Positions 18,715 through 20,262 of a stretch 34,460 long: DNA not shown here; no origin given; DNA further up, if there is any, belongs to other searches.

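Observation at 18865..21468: Tandem fold-type II PLP enzymes (zinc-ribbon ThrC-like + 450-aa OrtB/CysK-like) where the cluster normally has diaminopropionate ammonia-lyase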

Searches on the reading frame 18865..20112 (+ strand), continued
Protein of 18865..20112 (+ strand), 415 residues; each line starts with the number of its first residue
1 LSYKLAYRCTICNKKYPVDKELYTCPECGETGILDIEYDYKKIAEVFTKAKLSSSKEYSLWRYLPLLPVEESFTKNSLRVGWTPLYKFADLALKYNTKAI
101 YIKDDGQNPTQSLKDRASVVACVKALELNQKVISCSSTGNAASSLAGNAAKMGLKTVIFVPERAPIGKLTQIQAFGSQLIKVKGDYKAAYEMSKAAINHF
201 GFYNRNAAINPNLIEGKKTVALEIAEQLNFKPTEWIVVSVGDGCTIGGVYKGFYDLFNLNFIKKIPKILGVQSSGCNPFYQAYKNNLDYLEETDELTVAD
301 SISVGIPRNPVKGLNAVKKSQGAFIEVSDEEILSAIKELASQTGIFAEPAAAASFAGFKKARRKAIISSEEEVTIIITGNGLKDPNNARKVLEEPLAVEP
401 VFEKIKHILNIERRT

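Call 90: get_annotated_region(hit=H17, flank=9000)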
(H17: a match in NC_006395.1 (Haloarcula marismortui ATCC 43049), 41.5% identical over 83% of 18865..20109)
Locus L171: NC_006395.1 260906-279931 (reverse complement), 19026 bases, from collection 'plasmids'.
description: Haloarcula marismortui ATCC 43049 plasmid pNG700, complete sequence
organism: Haloarcula marismortui ATCC 43049 (NCBI taxid 272569)
taxonomy: Archaea; Euryarchaeota; Halobacteria; Halobacteriales; Haloarculaceae; Haloarcula; Haloarcula marismortui; Haloarcula marismortui ATCC 43049
host: -; source: -; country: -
typing (MOB-suite, as given by PLSDB): non-mobilizable
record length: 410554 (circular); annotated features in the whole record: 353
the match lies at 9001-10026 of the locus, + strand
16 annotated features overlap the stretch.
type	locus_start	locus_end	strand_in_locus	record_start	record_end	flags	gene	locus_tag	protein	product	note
CDS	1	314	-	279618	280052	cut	-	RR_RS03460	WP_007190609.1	pyridoxamine 5'-phosphate oxidase family protein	-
CDS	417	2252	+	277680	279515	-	-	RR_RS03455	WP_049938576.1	bacteriohemerythrin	-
CDS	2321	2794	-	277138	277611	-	-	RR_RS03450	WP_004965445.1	hypothetical protein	-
CDS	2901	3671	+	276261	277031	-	-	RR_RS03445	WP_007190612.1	hypothetical protein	-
CDS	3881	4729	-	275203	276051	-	-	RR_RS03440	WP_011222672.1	hypothetical protein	-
CDS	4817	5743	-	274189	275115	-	-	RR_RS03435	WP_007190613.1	hypothetical protein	-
CDS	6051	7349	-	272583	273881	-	-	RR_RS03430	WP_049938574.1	amidohydrolase family protein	-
CDS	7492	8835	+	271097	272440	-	-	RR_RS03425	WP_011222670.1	amidohydrolase family protein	-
CDS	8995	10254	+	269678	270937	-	thrC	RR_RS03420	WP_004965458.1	threonine synthase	GO:0009088 - threonine biosynthetic process [Evidence IEA]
CDS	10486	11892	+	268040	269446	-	-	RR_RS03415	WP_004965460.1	nucleobase:cation symporter-2 family protein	-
CDS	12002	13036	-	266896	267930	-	-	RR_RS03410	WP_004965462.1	LLM class flavin-dependent oxidoreductase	-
CDS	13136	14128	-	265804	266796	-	-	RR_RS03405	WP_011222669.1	ABC transporter permease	-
CDS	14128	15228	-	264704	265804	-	-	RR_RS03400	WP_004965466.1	ABC transporter permease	-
CDS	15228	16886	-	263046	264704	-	-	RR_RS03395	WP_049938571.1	ABC transporter ATP-binding protein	-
CDS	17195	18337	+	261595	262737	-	-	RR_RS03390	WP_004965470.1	BMP family ABC transporter substrate-binding protein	-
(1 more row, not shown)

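Call 95: get_annotated_region(hit=H4, flank=15000)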
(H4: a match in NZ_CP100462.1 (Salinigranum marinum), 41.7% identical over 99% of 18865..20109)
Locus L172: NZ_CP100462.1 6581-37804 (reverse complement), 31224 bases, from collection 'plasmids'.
description: Salinigranum marinum strain ZS-10 plasmid unnamed1, complete sequence
organism: Salinigranum marinum (NCBI taxid 1515595)
taxonomy: Archaea; Euryarchaeota; Halobacteria; Halobacteriales; Haloferacaceae; Salinigranum; Salinigranum marinum
host: -; source: cell culture,Saline soil; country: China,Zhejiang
typing (MOB-suite, as given by PLSDB): non-mobilizable
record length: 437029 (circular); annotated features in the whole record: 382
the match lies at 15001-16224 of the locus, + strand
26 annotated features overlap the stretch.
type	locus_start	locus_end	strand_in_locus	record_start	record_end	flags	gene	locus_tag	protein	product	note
CDS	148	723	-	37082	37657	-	-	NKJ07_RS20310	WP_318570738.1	hypothetical protein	-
CDS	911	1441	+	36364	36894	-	-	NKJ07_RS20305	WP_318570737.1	pantetheine-phosphate adenylyltransferase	-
CDS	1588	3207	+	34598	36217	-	-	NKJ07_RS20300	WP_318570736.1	COG1361 S-layer family protein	-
CDS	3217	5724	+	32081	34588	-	-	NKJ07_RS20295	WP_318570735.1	MMPL family transporter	-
CDS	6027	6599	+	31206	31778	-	-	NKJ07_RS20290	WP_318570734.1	TetR/AcrR family transcriptional regulator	-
CDS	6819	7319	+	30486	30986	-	-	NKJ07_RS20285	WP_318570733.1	hypothetical protein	-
CDS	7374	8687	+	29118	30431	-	-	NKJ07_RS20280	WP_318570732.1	DUF362 domain-containing protein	-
CDS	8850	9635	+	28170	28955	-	-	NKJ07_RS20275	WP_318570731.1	SDR family oxidoreductase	-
CDS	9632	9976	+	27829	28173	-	-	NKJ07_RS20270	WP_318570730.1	cupin domain-containing protein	-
CDS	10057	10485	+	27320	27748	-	nikR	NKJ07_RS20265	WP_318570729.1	nickel-responsive transcriptional regulator NikR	GO:0006355 - regulation of DNA-templated transcription [Evidence IEA]; GO:0010045 - response to nickel cation [Evidence ...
CDS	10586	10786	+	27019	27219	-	-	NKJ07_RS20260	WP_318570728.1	hypothetical protein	-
CDS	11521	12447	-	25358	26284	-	-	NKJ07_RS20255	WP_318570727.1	acetamidase/formamidase family protein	-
CDS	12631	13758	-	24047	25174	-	-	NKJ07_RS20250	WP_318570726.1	oligopeptide/dipeptide ABC transporter ATP-binding protein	GO:0015833 - peptide transport [Evidence IEA]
CDS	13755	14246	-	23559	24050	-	-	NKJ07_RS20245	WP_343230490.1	oligopeptide/dipeptide ABC transporter ATP-binding protein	GO:0015833 - peptide transport [Evidence IEA]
CDS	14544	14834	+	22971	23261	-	-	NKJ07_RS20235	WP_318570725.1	zinc-binding dehydrogenase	-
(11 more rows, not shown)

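Call 96: get_annotated_region(hit=H14, flank=15000)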
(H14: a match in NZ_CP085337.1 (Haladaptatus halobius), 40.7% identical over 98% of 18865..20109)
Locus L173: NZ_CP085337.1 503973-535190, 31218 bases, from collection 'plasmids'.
description: Haladaptatus halobius strain PSR5 plasmid unnamed1, complete sequence
organism: Haladaptatus halobius (NCBI taxid 2884875)
taxonomy: Archaea; Euryarchaeota; Halobacteria; Halobacteriales; Haladaptataceae; Haladaptatus; Haladaptatus halobius
host: -; source: cell culture,saline soil; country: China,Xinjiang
typing (MOB-suite, as given by PLSDB): non-mobilizable
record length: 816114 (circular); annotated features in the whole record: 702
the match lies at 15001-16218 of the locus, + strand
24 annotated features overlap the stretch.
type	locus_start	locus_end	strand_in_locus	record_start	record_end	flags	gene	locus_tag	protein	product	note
CDS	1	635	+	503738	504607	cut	-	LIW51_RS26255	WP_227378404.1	helix-turn-helix domain-containing protein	-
CDS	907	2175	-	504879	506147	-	-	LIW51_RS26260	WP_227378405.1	transposase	-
CDS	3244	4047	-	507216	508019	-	-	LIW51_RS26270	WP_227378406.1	hypothetical protein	-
CDS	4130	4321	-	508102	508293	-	-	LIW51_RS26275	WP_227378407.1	30S ribosomal protein S17e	-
CDS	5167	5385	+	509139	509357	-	-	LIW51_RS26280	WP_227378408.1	hypothetical protein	-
CDS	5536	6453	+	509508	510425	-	-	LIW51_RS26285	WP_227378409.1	hypothetical protein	-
CDS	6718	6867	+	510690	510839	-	-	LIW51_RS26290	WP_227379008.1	30S ribosomal protein S17e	-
CDS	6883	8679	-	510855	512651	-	-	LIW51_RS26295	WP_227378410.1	archaea-specific SMC-related protein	-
CDS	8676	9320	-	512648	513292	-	-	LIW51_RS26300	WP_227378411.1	rod-determining factor RdfA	-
CDS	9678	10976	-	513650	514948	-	-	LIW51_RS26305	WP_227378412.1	amidohydrolase family protein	-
CDS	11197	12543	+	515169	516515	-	-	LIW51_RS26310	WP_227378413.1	amidohydrolase family protein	-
CDS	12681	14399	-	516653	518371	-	-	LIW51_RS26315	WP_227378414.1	inositol monophosphatase family protein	-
CDS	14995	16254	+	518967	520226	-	thrC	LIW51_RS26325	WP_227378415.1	threonine synthase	GO:0009088 - threonine biosynthetic process [Evidence IEA]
CDS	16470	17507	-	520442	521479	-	-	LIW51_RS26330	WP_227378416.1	LLM class flavin-dependent oxidoreductase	-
CDS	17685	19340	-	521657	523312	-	-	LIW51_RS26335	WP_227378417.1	D-aminoacylase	-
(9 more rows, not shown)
